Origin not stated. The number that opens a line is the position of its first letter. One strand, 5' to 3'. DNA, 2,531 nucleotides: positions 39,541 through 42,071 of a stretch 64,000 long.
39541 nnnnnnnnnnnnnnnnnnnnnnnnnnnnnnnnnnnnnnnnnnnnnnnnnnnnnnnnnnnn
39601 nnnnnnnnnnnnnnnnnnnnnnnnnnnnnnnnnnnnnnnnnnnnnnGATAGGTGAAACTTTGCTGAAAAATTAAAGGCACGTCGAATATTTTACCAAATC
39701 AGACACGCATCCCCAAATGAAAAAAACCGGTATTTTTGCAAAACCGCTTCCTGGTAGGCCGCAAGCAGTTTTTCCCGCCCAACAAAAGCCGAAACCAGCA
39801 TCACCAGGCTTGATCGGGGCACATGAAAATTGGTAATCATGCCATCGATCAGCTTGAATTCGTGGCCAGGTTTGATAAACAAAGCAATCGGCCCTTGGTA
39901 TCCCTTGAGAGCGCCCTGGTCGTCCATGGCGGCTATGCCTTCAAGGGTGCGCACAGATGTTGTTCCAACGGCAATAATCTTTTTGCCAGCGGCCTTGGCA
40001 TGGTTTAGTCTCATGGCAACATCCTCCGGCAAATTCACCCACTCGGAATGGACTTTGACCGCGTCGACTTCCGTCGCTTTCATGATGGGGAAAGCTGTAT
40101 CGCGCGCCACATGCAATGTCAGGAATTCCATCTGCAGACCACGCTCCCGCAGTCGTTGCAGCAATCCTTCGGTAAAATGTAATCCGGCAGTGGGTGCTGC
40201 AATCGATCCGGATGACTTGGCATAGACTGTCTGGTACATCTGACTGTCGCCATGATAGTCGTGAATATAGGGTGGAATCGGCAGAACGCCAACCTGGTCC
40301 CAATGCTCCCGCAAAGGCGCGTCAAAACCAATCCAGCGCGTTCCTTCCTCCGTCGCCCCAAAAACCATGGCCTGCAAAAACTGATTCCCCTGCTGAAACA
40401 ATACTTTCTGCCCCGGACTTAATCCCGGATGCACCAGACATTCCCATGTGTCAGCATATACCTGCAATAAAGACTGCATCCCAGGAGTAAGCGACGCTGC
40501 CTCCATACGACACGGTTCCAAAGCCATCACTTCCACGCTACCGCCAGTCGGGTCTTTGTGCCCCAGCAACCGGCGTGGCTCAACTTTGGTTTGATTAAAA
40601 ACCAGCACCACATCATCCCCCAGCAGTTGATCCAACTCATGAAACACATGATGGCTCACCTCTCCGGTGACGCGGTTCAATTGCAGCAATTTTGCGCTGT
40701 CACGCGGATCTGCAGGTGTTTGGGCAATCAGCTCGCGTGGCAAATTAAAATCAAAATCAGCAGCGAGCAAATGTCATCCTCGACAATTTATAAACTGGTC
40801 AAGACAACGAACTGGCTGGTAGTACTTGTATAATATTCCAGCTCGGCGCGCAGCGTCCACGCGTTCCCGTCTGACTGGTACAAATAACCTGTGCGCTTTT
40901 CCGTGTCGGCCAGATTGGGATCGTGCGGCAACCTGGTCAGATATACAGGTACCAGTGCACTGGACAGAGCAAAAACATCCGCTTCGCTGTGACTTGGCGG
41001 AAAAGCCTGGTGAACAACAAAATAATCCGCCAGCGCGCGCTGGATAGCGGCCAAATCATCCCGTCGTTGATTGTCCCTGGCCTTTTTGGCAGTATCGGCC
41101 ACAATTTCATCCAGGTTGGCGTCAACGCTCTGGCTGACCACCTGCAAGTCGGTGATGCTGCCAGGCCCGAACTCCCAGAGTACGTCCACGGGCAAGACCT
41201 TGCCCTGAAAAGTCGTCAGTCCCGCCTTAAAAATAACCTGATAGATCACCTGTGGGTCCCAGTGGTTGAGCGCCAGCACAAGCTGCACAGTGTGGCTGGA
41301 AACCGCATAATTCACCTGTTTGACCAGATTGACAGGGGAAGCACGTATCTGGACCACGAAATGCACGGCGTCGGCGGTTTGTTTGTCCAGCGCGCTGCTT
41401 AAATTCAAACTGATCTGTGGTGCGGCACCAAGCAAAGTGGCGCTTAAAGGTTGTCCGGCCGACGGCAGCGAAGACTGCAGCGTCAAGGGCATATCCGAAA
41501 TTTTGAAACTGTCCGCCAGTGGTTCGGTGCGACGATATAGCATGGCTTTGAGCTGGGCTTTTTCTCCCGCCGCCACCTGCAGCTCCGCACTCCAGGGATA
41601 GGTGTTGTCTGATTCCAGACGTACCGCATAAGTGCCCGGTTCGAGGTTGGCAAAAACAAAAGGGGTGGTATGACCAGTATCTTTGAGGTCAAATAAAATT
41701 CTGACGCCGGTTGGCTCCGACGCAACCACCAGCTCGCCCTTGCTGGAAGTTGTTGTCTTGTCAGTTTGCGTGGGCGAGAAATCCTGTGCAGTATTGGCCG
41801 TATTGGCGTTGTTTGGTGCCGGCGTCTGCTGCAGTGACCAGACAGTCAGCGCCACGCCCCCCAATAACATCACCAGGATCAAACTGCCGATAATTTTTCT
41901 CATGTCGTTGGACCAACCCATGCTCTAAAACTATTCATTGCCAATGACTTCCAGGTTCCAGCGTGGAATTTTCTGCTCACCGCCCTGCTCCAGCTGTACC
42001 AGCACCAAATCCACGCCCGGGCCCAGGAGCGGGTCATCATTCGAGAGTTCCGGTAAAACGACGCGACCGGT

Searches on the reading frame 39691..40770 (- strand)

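Call 4: search_protein_families(library=pfam, proteins=[window:39691-40770:-], max_evalue=0.01)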
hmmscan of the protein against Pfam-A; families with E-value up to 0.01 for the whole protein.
window:39691-40770:- (359 aa): 1 family
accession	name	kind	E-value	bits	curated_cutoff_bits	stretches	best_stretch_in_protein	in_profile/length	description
PF02547.20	Queuosine_synth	-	4.6e-111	371.5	25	1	4-358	2-322/322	Queuosine biosynthesis protein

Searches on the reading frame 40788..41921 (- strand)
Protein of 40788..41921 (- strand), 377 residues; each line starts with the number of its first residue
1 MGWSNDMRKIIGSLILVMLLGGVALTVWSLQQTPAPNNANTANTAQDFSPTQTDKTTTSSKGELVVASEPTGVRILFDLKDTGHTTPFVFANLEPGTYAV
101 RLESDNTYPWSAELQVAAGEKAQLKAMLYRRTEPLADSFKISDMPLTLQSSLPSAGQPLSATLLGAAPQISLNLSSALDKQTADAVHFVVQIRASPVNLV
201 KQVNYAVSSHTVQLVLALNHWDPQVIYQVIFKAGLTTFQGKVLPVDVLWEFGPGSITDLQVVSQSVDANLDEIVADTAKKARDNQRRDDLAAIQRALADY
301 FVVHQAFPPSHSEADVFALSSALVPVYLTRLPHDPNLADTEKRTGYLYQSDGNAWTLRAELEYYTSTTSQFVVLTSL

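Call 4: search_protein_families(library=pfam, proteins=[window:40788-41921:-], max_evalue=0.01)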
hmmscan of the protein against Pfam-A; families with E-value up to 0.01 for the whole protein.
window:40788-41921:- (377 aa): 1 family
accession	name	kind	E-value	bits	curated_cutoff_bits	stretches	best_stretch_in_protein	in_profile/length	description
PF08308.17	PEGA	-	1.5e-08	34.9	20.8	1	62-128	2-67/71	PEGA domain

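Call 5: search_protein_families(library=ncbifam, proteins=[window:40788-41921:-], max_evalue=0.01)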
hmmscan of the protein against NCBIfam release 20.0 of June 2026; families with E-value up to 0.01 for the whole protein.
window:40788-41921:- (377 aa): 1 family
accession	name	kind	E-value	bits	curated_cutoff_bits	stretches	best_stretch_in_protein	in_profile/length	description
NF047342.1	symport_RbsU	equivalog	0.0083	15.6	375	0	3-35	114-146/295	ribose/proton symporter RbsU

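Call 6: search_protein_families(library=padloc, proteins=[window:40788-41921:-], max_evalue=0.01)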
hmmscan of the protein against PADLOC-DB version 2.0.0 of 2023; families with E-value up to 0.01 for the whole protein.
window:40788-41921:- (377 aa): 0 families
